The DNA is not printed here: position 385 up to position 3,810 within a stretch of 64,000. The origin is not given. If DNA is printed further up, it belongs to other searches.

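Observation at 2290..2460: Giant ORF with a beta-prime-like DxDGD catalytic loop, a candidate non-canonical single-chain RNA polymerase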

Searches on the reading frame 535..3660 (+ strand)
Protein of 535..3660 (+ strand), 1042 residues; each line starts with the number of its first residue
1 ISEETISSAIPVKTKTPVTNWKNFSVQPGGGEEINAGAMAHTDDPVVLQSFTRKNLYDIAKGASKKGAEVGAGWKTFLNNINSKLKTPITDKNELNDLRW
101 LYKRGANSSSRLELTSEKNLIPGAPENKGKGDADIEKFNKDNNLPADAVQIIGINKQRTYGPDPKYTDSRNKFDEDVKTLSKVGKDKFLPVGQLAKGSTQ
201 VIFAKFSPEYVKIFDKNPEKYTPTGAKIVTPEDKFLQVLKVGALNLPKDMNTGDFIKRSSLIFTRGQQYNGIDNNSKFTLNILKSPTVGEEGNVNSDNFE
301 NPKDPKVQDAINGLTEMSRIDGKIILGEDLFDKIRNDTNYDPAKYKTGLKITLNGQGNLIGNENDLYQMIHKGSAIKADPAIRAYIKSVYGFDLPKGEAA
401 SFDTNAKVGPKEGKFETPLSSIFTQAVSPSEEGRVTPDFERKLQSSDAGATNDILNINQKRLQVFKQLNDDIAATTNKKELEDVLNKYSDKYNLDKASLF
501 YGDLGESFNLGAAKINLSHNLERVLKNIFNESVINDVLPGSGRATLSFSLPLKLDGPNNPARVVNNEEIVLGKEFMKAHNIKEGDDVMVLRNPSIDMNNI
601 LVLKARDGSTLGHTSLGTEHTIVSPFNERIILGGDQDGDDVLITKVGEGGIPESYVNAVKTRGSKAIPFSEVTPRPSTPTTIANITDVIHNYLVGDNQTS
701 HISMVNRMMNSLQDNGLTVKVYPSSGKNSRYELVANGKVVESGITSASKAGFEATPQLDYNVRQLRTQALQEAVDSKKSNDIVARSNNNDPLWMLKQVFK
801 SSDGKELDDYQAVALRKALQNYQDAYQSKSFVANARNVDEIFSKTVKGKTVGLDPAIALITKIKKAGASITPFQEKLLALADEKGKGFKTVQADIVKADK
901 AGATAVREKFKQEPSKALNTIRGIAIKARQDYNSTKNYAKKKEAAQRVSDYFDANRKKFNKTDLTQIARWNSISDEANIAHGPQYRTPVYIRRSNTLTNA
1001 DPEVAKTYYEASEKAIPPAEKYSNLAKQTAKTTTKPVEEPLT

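Call 37: search_solved_structures(query=A1, max_evalue=10, show_alignments=4)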
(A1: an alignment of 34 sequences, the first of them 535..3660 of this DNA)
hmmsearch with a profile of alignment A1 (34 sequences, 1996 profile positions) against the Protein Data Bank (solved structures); distinct sequences matched with E-value up to 10: 11.
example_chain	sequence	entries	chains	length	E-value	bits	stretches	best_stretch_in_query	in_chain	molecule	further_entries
9sjn_A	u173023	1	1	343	0.00058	20.8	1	138-172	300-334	Cas8f fusion with HNH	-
8ydb_J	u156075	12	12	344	0.00058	20.8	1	138-172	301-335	Cas8f fusion with HNH | HNH endonuclease | a protein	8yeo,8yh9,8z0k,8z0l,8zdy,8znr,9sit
8w1p_G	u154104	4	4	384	0.00067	20.6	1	138-172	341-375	Cas8 | Cas8f fusion with HNH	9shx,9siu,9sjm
5mkw_A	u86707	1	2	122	0.0055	17.6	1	123-173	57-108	DNA annealing helicase and endonuclease ZRANB3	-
8h2n_A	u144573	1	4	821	0.068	14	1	1505-1531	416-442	Tape tail measure protein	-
8h2m_A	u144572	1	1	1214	0.11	13.3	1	1505-1531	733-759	Tape tail measure protein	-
7aoi_A1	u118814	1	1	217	0.55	11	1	1356-1437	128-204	bL28m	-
6ghc_A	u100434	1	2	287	0.75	10.5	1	130-163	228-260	5-methylcytosine-specific restriction enzyme A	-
3hbx_A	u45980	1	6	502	1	10.1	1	962-1013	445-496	Glutamate decarboxylase 1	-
9ijj_A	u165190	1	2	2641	1.2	9.8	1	810-956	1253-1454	Cilia and flagella associated protein 46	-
2vpw_A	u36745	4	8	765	4.1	8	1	1502-1525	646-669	THIOSULFATE REDUCTASE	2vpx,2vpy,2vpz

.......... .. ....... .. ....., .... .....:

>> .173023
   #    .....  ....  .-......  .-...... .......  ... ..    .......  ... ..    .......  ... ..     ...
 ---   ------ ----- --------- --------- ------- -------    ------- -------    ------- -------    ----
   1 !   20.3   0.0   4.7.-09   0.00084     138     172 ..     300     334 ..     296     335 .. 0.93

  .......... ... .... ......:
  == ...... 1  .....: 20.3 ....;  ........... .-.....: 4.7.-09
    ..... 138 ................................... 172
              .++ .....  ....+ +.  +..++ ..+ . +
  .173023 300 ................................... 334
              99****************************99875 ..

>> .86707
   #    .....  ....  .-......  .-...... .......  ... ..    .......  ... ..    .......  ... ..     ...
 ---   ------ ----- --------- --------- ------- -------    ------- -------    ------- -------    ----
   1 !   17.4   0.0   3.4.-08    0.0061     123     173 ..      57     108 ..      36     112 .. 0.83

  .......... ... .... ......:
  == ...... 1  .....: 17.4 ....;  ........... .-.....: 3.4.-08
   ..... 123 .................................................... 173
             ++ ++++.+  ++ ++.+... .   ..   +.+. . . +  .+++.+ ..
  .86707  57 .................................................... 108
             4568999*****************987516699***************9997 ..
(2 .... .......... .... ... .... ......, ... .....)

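Call 48: predict_structure(alignment_id=A1)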
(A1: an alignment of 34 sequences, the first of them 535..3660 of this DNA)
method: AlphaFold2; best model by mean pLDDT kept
length: 1042 residues; sequences in the alignment: 34
mean_pLDDT: 90.1   pTM: 0.86
mean pLDDT of the five models: 90.1, 89.1, 88.3, 88.1, 88.0
residues with pLDDT >= 90: 808; 70-90: 179; 50-70: 13; < 50: 42
segments of 3 or more residues with pLDDT < 50: 1-17, 1020-1042
pLDDT, mean of each block of 10 residues (from residue 1): 23 46 70 83 85 93 92 95 93 91 92 93 91 96 96 94 92 97 91 95 97 97 92 98 96 95 94 95 92 84 94 92 96 93 90 94 89 96 96 97 96 96 85 86 94 93 92 93 92 78 87 93 92 87 94 92 94 95 97 88 96 94 94 90 94 95 92 93 96 96 93 96 94 97 94 95 94 93 96 96 92 95 90 91 89 94 97 94 79 93 96 90 94 88 88 89 95 93 86 93 97 79 43 39 32
secondary structure, 60 per line:
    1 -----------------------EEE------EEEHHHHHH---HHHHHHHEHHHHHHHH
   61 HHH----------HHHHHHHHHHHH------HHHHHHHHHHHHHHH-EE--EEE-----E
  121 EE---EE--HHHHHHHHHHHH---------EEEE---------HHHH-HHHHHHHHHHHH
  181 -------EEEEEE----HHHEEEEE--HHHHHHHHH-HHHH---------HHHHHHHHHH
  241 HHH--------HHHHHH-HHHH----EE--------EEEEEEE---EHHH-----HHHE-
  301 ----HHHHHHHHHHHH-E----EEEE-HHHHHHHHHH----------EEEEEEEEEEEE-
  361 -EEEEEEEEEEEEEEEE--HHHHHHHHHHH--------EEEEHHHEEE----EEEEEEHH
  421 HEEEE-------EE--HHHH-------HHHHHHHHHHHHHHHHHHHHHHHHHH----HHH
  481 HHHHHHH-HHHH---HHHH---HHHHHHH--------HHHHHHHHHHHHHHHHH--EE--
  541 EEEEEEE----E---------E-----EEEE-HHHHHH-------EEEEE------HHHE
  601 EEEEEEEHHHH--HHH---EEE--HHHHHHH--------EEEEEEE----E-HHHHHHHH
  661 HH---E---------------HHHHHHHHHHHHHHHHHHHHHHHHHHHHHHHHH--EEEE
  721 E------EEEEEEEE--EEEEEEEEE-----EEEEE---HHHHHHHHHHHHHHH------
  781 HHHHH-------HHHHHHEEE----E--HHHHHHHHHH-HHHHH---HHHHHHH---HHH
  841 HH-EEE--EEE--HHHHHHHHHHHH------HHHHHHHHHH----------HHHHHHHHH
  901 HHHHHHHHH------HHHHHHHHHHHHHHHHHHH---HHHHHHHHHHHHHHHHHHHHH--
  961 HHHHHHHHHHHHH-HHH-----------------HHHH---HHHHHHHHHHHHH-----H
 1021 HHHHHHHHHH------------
elements in order (helices of 4 or more, strands of 3 or more residues): E24-26 E33-35 H36-41 H45-51 H53-63 H74-85 H92-106 E112-114 E120-122 H130-141 E151-154 H164-167 H169-180 E188-193 E201-205 H208-216 H218-221 H231-243 H252-257 H259-262 E277-283 H305-316 E323-326 H328-337 E348-359 E362-377 H380-390 E399-402 E406-408 E413-418 E422-425 H437-440 H448-473 H478-487 H489-492 H496-499 H503-509 H518-534 E541-547 E568-571 H573-578 E586-590 E600-607 H608-611 E620-622 H625-631 E640-646 H653-662 H682-714 E717-721 E728-735 E738-746 E752-756 H760-774 H781-785 H793-798 E799-801 H809-818 H820-824 H828-834 H838-842 E844-846 E849-851 H854-865 H872-881 H892-909 H916-934 H938-958 H961-973 H995-998 H1002-1014 H1020-1030

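Call 50: fold_search(model_id=the predicted structure, library=pdb)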
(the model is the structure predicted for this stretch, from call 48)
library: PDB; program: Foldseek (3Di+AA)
matches with E <= 10: 670; with E <= 0.001: 20
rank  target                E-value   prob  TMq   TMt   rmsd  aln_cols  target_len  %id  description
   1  6vr4_A                4.9e-11  1.00  0.41  0.22  20.8      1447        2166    9  Virion-packaged DNA-dependent RNA polymerase of crAss-like phage phi14:2 (released 2020-07-29)
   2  7y7q_B                7.4e-11  1.00  0.37  0.41  15.2      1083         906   12  QDE-1 in complex with RNA template, RNA primer and 3'-dGTP (released 2022-09-28)
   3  7y7t_A                1.5e-10  1.00  0.41  0.45  12.7      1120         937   11  QDE-1 in complex with 12nt DNA template, ATP and 3'-dGTP (released 2022-09-28)
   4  7y7r_B                3.2e-10  1.00  0.38  0.43  13.4      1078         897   11  QDE-1 in complex with DNA template, RNA primer and 3'-dGTP (released 2022-09-28)
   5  7y7p_A                4.5e-10  1.00  0.42  0.46  12.7      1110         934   10  QDE-1 in complex with RNA template, RNA primer and AMPNPP (released 2022-09-28)
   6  7y7p_B                6.6e-10  1.00  0.37  0.41  15.3      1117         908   11  QDE-1 in complex with RNA template, RNA primer and AMPNPP (released 2022-09-28)
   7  5fsw_A                1.1e-09  1.00  0.35  0.39  17.6      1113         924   11  RNA dependent RNA polymerase QDE-1 from Thielavia terrestris (released 2016-03-02)
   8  7y7s_A                1.5e-09  1.00  0.41  0.44  12.4      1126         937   10  QDE-1 in complex with DNA template, RNA primer and AMPNPP (released 2022-09-28)
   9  7y7r_A                1.7e-09  1.00  0.42  0.45  14.2      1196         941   11  QDE-1 in complex with DNA template, RNA primer and 3'-dGTP (released 2022-09-28)
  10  7y7t_B                1.8e-09  1.00  0.41  0.45  12.3      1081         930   12  QDE-1 in complex with 12nt DNA template, ATP and 3'-dGTP (released 2022-09-28)
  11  2j7n_B                2.2e-09  1.00  0.38  0.41  14.4      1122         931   11  Structure of the RNAi polymerase from Neurospora crassa (released 2006-12-13)
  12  5fsw_B                2.6e-09  1.00  0.35  0.39  16.9      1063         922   11  RNA dependent RNA polymerase QDE-1 from Thielavia terrestris (released 2016-03-02)
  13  7y7q_A                5.0e-09  1.00  0.39  0.42  14.3      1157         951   10  QDE-1 in complex with RNA template, RNA primer and 3'-dGTP (released 2022-09-28)
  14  7y7s_B                7.7e-09  1.00  0.43  0.47  11.5      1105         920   11  QDE-1 in complex with DNA template, RNA primer and AMPNPP (released 2022-09-28)
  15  2j7n_A                8.4e-09  1.00  0.40  0.44  14.6      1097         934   11  Structure of the RNAi polymerase from Neurospora crassa (released 2006-12-13)
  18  8h2m                  8.5e-05  0.99  0.13  0.18  25.9       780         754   11  gp96 RNA polymerase from P23-45 phage (crystal 1) (released 2023-10-11)
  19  8h2n_A                3.2e-04  0.97  0.14  0.19  25.6       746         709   12  gp96 RNA polymerase from P23-45 phage (crystal 2) (released 2023-10-11)
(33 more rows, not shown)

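Call 65: find_related_loci(query=A2, collection=viral_contigs, flank=10000)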
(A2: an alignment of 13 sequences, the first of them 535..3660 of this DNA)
Query A2 (1042 aa) in viral_contigs; peptide patterns used: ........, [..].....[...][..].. (x = any residue, [..] = any of these).
381 stretches matched a pattern; 2 encode a relative of the query (tblastn E <= 1e-3); 2 distinct loci.
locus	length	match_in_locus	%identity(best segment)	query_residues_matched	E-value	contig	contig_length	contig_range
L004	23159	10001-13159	39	1-1039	0e+0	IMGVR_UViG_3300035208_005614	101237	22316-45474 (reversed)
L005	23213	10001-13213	41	13-1026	0e+0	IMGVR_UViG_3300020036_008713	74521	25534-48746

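Call 80: search_protein_families(library=pfam, proteins=[L004:15956-18064:-, L004:19469-20566:-, L004:22076-23089:-, L004:4612-6636:+, L004:2327-4189:+, L005:18694-20802:-, L005:14366-15994:-, L005:450-4235:+, L005:4693-6846:+, L005:16010-16957:-], max_evalue=0.001)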
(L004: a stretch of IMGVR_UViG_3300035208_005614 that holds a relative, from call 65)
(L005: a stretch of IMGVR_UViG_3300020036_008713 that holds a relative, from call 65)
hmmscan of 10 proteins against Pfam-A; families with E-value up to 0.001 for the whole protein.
L004:15956-18064:- (702 aa): 3 families
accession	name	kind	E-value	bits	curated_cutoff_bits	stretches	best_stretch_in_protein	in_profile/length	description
PF13476.12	AAA_23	-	7.2e-16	59.8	27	1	5-179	1-181/201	AAA domain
PF02463.25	SMC_N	-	5e-11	42.9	40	2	3-62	2-67/220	RecF/RecN/SMC N terminal domain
PF13555.12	AAA_29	-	8.8e-06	25.8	27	1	3-53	1-51/61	P-loop containing region of AAA domain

L004:19469-20566:- (365 aa): 2 families
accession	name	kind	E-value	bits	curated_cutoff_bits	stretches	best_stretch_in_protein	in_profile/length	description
PF00149.33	Metallophos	-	4.2e-12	47.3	21.5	1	17-227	3-191/191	Calcineurin-like phosphoesterase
PF12850.12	Metallophos_2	-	1.7e-07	31.8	27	1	17-227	3-119/154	Calcineurin-like phosphoesterase superfamily domain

L004:22076-23089:- (337 aa): 5 families
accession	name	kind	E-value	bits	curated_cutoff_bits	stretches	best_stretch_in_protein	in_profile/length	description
PF00154.27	RecA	-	4.4e-93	312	27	1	15-274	3-262/262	recA bacterial DNA recombination protein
PF08423.17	Rad51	-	7.2e-11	42.3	22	1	45-234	8-213/244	Rad51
PF21096.2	RecA_C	-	1.1e-10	41.9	27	1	279-332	3-56/57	RecA C-terminal domain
PF06745.19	ATPase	-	4.2e-08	33.3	26.6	1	46-103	2-60/231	KaiC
PF13481.12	AAA_25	-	6.3e-06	26.4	27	1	41-167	11-167/195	AAA domain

L004:4612-6636:+ (675 aa): 0 families

L004:2327-4189:+ (621 aa): 1 family
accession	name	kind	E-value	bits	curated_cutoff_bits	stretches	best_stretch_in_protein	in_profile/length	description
PF12200.13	DUF3597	-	0.00013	22.9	29.8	0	533-615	33-112/127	Domain of unknown function (DUF3597)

L005:18694-20802:- (702 aa): 4 families
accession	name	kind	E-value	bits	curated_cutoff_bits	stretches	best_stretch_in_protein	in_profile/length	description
PF13476.12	AAA_23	-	2e-16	61.7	27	1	6-220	2-196/201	AAA domain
PF13555.12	AAA_29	-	2.8e-07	30.6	27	1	3-52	1-50/61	P-loop containing region of AAA domain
PF02463.25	SMC_N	-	4.3e-07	30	40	1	3-62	2-67/220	RecF/RecN/SMC N terminal domain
PF13514.12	AAA_27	-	0.00017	21.6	22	1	3-88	3-88/206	AAA domain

L005:14366-15994:- (542 aa): 1 family
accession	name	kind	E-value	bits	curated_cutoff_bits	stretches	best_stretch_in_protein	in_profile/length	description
PF00118.29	Cpn60_TCP1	-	1.6e-48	166.1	34.3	1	23-526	1-484/490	TCP-1/cpn60 chaperonin family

L005:450-4235:+ (1262 aa): 2 families
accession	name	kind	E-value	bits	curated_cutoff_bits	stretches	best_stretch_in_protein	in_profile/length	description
PF01471.23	PG_binding_1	-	1.9e-50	169.3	23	3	325-379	2-56/57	Putative peptidoglycan binding domain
PF09374.15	PG_binding_3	-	2e-16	60.4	24.6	0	635-665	3-35/76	Predicted Peptidoglycan domain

L005:4693-6846:+ (718 aa): 0 families

L005:16010-16957:- (315 aa): 3 families
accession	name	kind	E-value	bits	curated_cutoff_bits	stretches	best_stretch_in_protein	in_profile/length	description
PF00004.35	AAA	-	1e-11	45.9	21.2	1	114-227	1-128/131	ATPase family associated with various cellular activities (AAA)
PF25199.1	nSTAND_NTPase5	-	9.8e-05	22.6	34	1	111-179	41-110/145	Novel STAND NTPase 5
PF13191.12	AAA_16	-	0.0001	23.3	32.6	1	114-162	27-83/167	AAA ATPase domain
